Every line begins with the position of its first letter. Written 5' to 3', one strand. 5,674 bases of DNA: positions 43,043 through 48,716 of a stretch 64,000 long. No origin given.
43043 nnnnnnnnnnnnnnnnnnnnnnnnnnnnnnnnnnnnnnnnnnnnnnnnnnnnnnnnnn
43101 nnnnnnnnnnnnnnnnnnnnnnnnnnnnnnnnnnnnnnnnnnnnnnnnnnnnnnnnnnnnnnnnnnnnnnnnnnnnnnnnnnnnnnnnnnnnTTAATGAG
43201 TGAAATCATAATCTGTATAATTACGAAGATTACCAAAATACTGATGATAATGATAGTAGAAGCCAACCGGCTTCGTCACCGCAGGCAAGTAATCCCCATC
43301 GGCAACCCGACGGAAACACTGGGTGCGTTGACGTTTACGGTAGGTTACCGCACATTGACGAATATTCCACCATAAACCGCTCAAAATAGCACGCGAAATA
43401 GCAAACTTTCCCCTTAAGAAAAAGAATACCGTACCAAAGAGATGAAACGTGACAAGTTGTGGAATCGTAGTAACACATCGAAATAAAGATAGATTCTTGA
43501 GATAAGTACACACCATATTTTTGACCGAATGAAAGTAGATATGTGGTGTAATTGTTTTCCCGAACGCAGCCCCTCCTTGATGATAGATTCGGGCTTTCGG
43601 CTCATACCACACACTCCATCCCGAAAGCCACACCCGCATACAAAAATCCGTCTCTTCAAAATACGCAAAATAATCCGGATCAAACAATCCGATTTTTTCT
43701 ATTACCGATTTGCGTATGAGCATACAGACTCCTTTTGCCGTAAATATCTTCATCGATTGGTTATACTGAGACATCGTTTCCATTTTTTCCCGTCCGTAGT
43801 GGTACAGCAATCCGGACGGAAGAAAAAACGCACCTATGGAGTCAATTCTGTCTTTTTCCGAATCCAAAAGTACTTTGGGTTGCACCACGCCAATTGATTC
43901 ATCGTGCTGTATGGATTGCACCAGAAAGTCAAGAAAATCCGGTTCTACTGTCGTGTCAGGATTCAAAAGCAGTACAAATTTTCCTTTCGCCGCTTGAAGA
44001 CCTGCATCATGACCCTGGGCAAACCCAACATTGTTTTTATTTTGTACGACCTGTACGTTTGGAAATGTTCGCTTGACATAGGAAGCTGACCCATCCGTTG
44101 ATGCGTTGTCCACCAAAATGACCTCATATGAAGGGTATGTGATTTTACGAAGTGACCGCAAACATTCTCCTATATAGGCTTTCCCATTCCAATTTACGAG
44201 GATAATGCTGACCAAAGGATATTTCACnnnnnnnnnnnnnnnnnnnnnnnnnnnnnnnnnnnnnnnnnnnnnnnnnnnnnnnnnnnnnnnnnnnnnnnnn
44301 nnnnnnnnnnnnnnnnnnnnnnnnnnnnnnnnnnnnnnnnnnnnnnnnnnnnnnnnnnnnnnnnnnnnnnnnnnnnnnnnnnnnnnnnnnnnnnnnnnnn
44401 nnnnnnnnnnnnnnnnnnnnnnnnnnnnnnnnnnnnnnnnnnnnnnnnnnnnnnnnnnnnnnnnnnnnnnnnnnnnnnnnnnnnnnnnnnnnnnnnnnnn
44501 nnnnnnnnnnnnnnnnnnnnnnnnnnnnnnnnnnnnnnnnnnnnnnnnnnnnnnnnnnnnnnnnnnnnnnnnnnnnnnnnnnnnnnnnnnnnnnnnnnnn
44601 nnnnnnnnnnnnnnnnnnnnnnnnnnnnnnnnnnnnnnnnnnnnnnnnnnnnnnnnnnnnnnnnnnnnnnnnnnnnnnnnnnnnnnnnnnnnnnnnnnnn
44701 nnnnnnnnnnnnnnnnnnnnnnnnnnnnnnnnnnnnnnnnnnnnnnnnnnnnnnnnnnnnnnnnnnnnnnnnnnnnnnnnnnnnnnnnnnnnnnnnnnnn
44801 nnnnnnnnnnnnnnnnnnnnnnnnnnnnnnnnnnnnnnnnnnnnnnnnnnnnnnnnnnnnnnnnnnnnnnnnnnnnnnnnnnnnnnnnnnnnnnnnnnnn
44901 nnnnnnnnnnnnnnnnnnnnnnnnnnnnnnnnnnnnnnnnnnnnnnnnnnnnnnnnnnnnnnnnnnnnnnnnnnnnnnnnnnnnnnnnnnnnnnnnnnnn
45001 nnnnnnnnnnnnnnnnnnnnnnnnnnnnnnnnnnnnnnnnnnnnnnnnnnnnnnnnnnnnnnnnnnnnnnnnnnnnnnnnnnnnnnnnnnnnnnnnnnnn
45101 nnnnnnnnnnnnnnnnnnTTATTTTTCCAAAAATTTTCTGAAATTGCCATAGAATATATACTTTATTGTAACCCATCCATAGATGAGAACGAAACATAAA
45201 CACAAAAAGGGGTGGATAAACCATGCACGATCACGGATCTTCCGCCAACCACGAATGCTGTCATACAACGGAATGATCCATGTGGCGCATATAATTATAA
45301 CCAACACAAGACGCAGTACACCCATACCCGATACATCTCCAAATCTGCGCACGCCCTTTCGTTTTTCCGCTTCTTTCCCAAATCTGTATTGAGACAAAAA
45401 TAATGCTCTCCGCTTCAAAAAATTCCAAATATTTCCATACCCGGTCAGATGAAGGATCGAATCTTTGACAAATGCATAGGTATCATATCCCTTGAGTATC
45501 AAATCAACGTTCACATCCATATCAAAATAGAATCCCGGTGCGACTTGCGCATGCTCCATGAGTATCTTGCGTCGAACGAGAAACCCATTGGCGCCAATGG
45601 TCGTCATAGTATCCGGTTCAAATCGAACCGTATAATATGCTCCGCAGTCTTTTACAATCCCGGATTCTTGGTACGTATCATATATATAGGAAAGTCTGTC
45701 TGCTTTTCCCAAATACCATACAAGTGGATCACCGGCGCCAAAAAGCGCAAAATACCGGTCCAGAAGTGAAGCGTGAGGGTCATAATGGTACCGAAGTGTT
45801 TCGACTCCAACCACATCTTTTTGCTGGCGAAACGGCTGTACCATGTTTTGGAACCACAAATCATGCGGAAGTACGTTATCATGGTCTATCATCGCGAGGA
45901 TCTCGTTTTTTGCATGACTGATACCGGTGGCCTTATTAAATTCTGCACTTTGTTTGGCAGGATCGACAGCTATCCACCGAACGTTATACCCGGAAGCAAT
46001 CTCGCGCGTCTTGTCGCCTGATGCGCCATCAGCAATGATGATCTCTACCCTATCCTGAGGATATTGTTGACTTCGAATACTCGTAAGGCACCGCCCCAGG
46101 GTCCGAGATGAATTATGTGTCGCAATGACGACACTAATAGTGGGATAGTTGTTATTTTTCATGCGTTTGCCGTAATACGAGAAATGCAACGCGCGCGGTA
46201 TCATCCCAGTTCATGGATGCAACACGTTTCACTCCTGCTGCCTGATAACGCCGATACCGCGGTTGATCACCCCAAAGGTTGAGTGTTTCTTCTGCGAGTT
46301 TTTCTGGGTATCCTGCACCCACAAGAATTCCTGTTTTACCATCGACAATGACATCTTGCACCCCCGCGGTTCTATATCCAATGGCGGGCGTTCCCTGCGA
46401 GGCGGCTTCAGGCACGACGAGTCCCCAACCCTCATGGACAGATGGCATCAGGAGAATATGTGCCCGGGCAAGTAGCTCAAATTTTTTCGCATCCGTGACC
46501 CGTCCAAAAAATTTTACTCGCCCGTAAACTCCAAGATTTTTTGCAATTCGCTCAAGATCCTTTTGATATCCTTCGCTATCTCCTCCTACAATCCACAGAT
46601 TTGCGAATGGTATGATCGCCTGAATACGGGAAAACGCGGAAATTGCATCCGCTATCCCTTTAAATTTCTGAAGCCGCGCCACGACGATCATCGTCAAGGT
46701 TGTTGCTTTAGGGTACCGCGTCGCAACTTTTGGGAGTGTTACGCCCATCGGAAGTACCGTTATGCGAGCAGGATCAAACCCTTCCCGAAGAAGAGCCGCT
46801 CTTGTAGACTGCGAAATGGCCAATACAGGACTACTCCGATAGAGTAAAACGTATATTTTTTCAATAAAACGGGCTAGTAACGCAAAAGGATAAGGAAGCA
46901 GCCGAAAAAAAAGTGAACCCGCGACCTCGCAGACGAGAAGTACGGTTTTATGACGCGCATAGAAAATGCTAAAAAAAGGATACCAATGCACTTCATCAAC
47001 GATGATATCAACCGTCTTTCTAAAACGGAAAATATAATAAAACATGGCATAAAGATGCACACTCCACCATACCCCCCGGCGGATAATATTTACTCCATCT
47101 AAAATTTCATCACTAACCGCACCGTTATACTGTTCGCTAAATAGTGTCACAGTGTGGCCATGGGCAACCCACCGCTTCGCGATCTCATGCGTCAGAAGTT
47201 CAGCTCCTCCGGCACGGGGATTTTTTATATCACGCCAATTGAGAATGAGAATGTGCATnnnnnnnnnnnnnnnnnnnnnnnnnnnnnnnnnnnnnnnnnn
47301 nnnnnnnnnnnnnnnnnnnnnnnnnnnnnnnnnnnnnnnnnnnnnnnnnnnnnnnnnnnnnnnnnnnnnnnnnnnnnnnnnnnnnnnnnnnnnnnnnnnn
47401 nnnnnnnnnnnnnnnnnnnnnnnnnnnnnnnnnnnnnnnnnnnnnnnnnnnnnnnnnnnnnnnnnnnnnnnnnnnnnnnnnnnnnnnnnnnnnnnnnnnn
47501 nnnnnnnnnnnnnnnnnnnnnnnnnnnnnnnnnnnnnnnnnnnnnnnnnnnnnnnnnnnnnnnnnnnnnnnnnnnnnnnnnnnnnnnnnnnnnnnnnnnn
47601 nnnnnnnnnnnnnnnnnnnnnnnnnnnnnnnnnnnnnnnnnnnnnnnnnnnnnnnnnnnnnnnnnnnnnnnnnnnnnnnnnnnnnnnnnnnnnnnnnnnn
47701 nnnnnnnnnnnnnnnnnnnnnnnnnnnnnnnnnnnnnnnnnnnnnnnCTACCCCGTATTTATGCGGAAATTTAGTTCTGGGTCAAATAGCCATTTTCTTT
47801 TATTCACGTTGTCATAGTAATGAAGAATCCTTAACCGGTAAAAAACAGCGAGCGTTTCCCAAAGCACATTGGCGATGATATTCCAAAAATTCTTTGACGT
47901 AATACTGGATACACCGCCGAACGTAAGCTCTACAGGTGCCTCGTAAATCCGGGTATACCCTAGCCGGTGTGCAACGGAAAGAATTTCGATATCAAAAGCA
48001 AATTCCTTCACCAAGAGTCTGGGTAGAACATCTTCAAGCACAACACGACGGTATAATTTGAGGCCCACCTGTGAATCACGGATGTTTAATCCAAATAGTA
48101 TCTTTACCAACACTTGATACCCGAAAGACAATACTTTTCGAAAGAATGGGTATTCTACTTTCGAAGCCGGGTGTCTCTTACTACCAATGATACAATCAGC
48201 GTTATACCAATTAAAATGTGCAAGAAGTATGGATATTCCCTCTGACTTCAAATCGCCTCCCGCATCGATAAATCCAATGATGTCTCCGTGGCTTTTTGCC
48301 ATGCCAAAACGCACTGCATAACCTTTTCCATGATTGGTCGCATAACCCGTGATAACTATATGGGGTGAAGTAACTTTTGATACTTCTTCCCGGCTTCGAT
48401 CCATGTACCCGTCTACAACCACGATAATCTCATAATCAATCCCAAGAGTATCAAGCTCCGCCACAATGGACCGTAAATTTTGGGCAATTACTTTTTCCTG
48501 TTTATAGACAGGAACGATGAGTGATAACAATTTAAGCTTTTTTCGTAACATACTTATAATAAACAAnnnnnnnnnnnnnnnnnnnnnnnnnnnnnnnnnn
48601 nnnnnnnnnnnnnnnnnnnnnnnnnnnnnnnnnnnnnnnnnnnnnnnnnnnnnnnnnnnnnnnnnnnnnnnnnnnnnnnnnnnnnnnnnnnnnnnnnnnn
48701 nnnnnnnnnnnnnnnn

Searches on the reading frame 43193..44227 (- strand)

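Call 5: search_protein_families(library=pfam, proteins=[window:43193-44227:-], max_evalue=0.001)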
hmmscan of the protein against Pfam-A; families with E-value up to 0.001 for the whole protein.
window:43193-44227:- (344 aa): 5 families
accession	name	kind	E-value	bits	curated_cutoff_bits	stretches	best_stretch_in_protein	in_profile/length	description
PF13641.12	Glyco_tranf_2_3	-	9.3e-27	95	27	1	6-226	3-221/230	Glycosyltransferase like family 2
PF00535.33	Glycos_transf_2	-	4.2e-26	92.3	23.3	1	7-180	1-168/168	Glycosyl transferase family 2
PF13632.12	Glyco_trans_2_3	-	4.8e-10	40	27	1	84-217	1-124/198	Glycosyl transferase family group 2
PF10111.15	Glyco_tranf_2_2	-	1.7e-09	38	27.3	1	8-201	4-201/276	Glycosyltransferase like family 2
PF13506.12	Glyco_transf_21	-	0.00028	20.8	21.7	1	76-184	25-122/174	Glycosyl transferase family 21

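Call 23: search_protein_families(library=ncbifam, proteins=[window:43193-44227:-], max_evalue=0.01)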
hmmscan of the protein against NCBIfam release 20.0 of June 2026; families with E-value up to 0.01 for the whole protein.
window:43193-44227:- (344 aa): 24 families
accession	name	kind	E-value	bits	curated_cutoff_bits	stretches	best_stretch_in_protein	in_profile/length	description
TIGR03937.1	PgaC_IcaA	equivalog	7.8e-25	87.7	422.3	2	2-115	43-159/407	poly-beta-1,6-N-acetyl-D-glucosamine synthase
NF038299.1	EPS_HpsN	equivalog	2.1e-19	69.7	425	1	4-265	1-273/317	hormogonium polysaccharide biosynthesis glycosyltransferase HpsN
TIGR03965.1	mycofact_glyco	equivalog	1e-18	67.4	280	1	6-224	76-288/467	mycofactocin biosynthesis glycosyltransferase MftF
NF041875.1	EPS_EpsD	equivalog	1.2e-16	61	370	1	6-218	1-208/325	exopolysaccharide biosynthesis glycosyltransferase EpsD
NF007482.0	PRK10073.1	equivalog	1.6e-15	57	423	1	4-109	6-113/334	glycosyltransferase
TIGR01556.1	rhamnosyltran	subfamily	3.7e-14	52.6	200.55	1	32-221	20-205/281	rhamnosyltransferase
TIGR03111.1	glyc2_xrt_Gpos1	hypoth_equivalog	8.2e-14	51.2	363.95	1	2-194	47-243/439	TIGR03111 family XrtG-associated glycosyltransferase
NF047683.1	TeichurnBiosyTuaG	equivalog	8.7e-14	51.8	400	1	3-108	5-113/252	teichuronic acid biosynthesis protein TuaG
TIGR04283.1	glyco_like_mftF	equivalog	2.8e-13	50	182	1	6-199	1-169/221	TIGR04283 family arsenosugar biosynthesis glycosyltransferase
NF038302.1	EPS_HpsE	equivalog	5.3e-11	42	300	1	7-217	4-223/307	hormogonium polysaccharide biosynthesis glycosyltransferase HpsE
NF041394.1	GtaseAglG_Halo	equivalog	4.2e-10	39.4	440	1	6-217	3-216/304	glucosyl-dolichyl phosphate glucuronosyltransferase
TIGR03469.1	HpnB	hypoth_equivalog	1.4e-09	37.5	379.25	1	2-180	42-227/386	hopene-associated glycosyltransferase HpnB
NF053739.1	GlytfEpsEBac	equivalog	7.1e-09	35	450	1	4-92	1-93/265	glycosyltransferase EpsE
NF045692.1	OglycostaseCruG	equivalog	2e-08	33.6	600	1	6-182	43-221/386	2'-O-glycosyltransferase CruG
NF050050.1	ProtGlycPglI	equivalog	2.6e-07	30.3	500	1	4-108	2-110/306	GalNAc(5)-diNAcBac-PP-undecaprenol beta-1,3-glucosyltransferase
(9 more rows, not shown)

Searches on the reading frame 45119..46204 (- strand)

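Call 5: search_protein_families(library=pfam, proteins=[window:45119-46204:-], max_evalue=0.001)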
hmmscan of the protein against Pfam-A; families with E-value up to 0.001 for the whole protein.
window:45119-46204:- (361 aa): 2 families
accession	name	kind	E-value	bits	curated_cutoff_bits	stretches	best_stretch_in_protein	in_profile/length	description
PF00535.33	Glycos_transf_2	-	1.4e-20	74.3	23.3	1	24-143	1-122/168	Glycosyl transferase family 2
PF13641.12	Glyco_tranf_2_3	-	3.3e-12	47.4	27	1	21-250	1-208/230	Glycosyltransferase like family 2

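Call 23: search_protein_families(library=ncbifam, proteins=[window:45119-46204:-], max_evalue=0.01)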
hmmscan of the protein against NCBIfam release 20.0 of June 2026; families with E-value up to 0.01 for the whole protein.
window:45119-46204:- (361 aa): 20 families
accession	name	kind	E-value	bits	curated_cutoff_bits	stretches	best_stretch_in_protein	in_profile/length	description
TIGR03965.1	mycofact_glyco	equivalog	2.1e-16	59.9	280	1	16-134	69-187/467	mycofactocin biosynthesis glycosyltransferase MftF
TIGR03111.1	glyc2_xrt_Gpos1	hypoth_equivalog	8.3e-13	47.9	363.95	1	14-132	41-163/439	TIGR03111 family XrtG-associated glycosyltransferase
TIGR04283.1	glyco_like_mftF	equivalog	2.4e-12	46.9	182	1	23-134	1-106/221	TIGR04283 family arsenosugar biosynthesis glycosyltransferase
NF007482.0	PRK10073.1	equivalog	1.6e-11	43.8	423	1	18-132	3-118/334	glycosyltransferase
NF038302.1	EPS_HpsE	equivalog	3.4e-11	42.7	300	1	23-134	3-119/307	hormogonium polysaccharide biosynthesis glycosyltransferase HpsE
TIGR03937.1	PgaC_IcaA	equivalog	2.6e-10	39.8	422.3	1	13-134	37-159/407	poly-beta-1,6-N-acetyl-D-glucosamine synthase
NF041875.1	EPS_EpsD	equivalog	1.1e-09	38.2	370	1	23-133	1-112/325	exopolysaccharide biosynthesis glycosyltransferase EpsD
NF050050.1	ProtGlycPglI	equivalog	4.4e-09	36.1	500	1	21-112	2-96/306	GalNAc(5)-diNAcBac-PP-undecaprenol beta-1,3-glucosyltransferase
NF047683.1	TeichurnBiosyTuaG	equivalog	5.1e-08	32.9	400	1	18-112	3-99/252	teichuronic acid biosynthesis protein TuaG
TIGR03469.1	HpnB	hypoth_equivalog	5e-07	29.1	379.25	1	14-72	37-94/386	hopene-associated glycosyltransferase HpnB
TIGR04195.1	S_glycosyl_SunS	equivalog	5.3e-07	28.8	350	1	17-111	53-143/421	SunS family peptide S-glycosyltransferase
NF010496.0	PRK13915.1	equivalog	6.2e-07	28.8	262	1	18-132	28-149/307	glucosyl-3-phosphoglycerate synthase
NF008558.0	PRK11498.1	equivalog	7.8e-06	24.1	992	1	17-143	269-395/872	UDP-forming cellulose synthase catalytic subunit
NF053739.1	GlytfEpsEBac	equivalog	9.2e-06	24.8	450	1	21-77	1-55/265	glycosyltransferase EpsE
NF038299.1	EPS_HpsN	equivalog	1.1e-05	24.6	425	1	21-134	1-115/317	hormogonium polysaccharide biosynthesis glycosyltransferase HpsN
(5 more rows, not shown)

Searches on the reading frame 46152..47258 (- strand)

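Call 5: search_protein_families(library=pfam, proteins=[window:46152-47258:-], max_evalue=0.001)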
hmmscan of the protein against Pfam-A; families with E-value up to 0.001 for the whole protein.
window:46152-47258:- (368 aa): 5 families
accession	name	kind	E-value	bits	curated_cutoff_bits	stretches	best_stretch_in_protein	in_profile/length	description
PF00534.26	Glycos_transf_1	-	1.2e-28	100.2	26.4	1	187-342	15-169/172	Glycosyl transferases group 1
PF13692.12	Glyco_trans_1_4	-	5.5e-26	92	27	1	189-330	3-141/142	Glycosyl transferases group 1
PF13439.12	Glyco_transf_4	-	7.6e-15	55.8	28.5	1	17-174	2-167/170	Glycosyltransferase Family 4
PF20706.3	GT4-conflict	-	2.9e-14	53.3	26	1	155-305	163-321/385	Family 4 Glycosyltransferase in conflict systems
PF13579.12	Glyco_trans_4_4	-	5.5e-13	50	29.7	1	17-172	1-158/158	Glycosyl transferase 4-like domain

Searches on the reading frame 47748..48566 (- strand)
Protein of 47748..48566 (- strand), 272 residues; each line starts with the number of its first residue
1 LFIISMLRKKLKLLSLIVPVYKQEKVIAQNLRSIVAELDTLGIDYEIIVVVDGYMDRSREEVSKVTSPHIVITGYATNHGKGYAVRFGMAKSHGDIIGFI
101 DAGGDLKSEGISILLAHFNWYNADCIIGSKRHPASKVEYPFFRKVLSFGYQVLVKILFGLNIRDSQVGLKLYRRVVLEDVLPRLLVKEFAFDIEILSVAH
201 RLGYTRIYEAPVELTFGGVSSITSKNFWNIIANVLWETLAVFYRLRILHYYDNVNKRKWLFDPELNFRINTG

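Call 5: search_protein_families(library=pfam, proteins=[window:47748-48566:-], max_evalue=0.001)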
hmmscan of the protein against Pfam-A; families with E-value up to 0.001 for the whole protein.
window:47748-48566:- (272 aa): 1 family
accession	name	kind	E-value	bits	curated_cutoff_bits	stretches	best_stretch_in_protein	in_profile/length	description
PF00535.33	Glycos_transf_2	-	3.9e-19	69.6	23.3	1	15-180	1-167/168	Glycosyl transferase family 2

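Call 23: search_protein_families(library=ncbifam, proteins=[window:47748-48566:-], max_evalue=0.01)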
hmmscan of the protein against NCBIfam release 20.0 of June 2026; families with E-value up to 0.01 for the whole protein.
window:47748-48566:- (272 aa): 18 families
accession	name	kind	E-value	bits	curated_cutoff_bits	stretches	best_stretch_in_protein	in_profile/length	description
NF007986.1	PRK10714.1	equivalog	3e-13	49.4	529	1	9-181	3-173/316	undecaprenyl-phosphate 4-deoxy-4-formamido-L-arabinose transferase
NF058614.1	PPMAGASynPpgS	equivalog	2.9e-10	40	370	1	16-231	4-213/226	polyprenyl-phospho-N-acetylgalactosaminyl synthase PpgS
TIGR03937.1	PgaC_IcaA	equivalog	8.5e-10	38.1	422.3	1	9-119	42-151/407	poly-beta-1,6-N-acetyl-D-glucosamine synthase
NF007482.0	PRK10073.1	equivalog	7.1e-09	35.1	423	1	10-108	4-100/334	glycosyltransferase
NF047588.1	GlcsyltransPgfSStrep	equivalog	1.4e-08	34.3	500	1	14-180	3-167/308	glycosyltransferase PgfS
NF010496.0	PRK13915.1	equivalog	3.8e-07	29.5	262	1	9-102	28-125/307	glucosyl-3-phosphoglycerate synthase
NF041875.1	EPS_EpsD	equivalog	1.3e-06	28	370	1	14-143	1-129/325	exopolysaccharide biosynthesis glycosyltransferase EpsD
TIGR04182.1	glyco_TIGR04182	equivalog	2.4e-06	27.1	325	1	17-199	5-175/293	S-layer glycoprotein N-glycosyltransferase AglJ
TIGR04283.1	glyco_like_mftF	equivalog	8.1e-06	25.6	182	1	14-109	1-88/221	TIGR04283 family arsenosugar biosynthesis glycosyltransferase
TIGR03111.1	glyc2_xrt_Gpos1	hypoth_equivalog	9.7e-06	24.6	363.95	1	9-120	46-158/439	TIGR03111 family XrtG-associated glycosyltransferase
NF047683.1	TeichurnBiosyTuaG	equivalog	2.4e-05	24.1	400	1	10-110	4-103/252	teichuronic acid biosynthesis protein TuaG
NF041391.1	DPhHxTase_Halo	equivalog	3.2e-05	23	375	1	30-180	9-153/213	dolichyl-phosphate hexose transferase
NF038302.1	EPS_HpsE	equivalog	3.7e-05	22.9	300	1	14-103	3-96/307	hormogonium polysaccharide biosynthesis glycosyltransferase HpsE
TIGR03965.1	mycofact_glyco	equivalog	0.00049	19.1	280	1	11-118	73-179/467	mycofactocin biosynthesis glycosyltransferase MftF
NF038299.1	EPS_HpsN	equivalog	0.00063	18.8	425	1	13-124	2-109/317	hormogonium polysaccharide biosynthesis glycosyltransferase HpsN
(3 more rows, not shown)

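Call 76: search_solved_structures(query=window:47748-48566:-, max_evalue=0.00001)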
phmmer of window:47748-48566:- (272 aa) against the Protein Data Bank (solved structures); distinct sequences matched with E-value up to 0.00001: 5.
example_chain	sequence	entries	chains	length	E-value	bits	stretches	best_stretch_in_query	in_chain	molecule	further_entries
5mlz_A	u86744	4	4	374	4.4e-11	46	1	14-217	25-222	Dolichol monophosphate mannose synthase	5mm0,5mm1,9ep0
9hwj_A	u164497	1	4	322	3.1e-10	43.3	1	11-181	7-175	Undecaprenyl-phosphate 4-deoxy-4-formamido-L-arabinose transferase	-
9bhc_C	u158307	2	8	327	1.7e-09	40.9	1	11-181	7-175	Undecaprenyl-phosphate 4-deoxy-4-formamido-L-arabinose transferase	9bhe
8vxh_A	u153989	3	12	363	2e-09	40.6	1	11-181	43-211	Undecaprenyl-phosphate 4-deoxy-4-formamido-L-arabinose transferase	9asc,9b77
6p61_A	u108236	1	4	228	6.8e-07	32.3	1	9-122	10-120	Glycosyltransferase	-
